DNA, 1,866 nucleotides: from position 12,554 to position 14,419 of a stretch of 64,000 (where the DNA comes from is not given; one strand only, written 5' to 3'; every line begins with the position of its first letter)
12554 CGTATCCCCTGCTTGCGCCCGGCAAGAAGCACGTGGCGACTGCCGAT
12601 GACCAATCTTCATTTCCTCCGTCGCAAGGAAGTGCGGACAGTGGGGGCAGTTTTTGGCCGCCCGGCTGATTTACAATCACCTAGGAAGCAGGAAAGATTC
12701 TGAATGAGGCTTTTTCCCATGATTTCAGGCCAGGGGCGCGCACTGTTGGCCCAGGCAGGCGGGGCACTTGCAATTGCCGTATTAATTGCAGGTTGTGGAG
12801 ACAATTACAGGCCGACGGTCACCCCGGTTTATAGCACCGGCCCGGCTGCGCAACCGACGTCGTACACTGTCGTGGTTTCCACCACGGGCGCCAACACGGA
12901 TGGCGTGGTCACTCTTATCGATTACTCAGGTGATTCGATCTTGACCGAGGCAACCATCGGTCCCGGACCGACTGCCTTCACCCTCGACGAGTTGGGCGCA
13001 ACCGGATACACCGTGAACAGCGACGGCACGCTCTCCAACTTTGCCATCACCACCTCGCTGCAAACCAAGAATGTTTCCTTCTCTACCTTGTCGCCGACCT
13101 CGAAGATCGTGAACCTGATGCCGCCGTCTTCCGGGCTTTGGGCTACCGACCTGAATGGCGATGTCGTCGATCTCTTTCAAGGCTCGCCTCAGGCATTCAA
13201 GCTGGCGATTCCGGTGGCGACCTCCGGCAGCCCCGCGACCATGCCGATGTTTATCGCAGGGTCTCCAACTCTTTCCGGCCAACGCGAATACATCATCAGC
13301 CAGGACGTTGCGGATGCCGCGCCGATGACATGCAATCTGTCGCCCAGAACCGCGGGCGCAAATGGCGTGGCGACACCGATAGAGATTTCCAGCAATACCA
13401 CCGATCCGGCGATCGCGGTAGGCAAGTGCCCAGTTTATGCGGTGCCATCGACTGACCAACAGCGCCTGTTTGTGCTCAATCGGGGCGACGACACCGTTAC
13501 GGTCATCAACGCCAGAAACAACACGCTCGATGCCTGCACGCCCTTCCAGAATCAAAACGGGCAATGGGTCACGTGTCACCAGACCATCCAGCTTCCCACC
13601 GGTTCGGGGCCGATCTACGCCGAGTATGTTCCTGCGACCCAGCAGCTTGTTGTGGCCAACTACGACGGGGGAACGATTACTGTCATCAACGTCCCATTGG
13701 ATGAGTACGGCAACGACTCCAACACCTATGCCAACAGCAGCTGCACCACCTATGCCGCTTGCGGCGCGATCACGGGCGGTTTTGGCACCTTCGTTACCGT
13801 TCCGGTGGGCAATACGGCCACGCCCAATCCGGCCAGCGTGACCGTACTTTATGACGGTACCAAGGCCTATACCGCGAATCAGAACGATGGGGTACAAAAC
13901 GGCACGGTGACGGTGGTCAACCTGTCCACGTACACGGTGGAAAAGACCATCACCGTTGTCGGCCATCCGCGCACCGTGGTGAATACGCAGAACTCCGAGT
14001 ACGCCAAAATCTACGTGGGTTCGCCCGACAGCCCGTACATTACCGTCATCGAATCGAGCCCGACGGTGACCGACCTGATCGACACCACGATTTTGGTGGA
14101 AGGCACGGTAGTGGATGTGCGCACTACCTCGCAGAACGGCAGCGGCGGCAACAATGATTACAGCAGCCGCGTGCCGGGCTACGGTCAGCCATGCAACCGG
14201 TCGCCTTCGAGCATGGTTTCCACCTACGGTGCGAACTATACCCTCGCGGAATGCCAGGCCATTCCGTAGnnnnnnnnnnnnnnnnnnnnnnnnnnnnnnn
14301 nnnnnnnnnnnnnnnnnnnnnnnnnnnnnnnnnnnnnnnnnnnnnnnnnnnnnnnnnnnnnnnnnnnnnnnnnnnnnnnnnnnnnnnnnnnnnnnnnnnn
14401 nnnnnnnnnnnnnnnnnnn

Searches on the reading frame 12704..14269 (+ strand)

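Call 44: search_protein_families(library=pfam, proteins=[window:12704-14269:+], max_evalue=0.001)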
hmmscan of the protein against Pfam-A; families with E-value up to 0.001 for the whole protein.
window:12704-14269:+ (521 aa): 1 family
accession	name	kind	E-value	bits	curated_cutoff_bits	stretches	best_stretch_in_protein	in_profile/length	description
PF10282.15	Lactonase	-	2.9e-06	27.2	21.7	1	238-334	34-119/344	Lactonase, 7-bladed beta-propeller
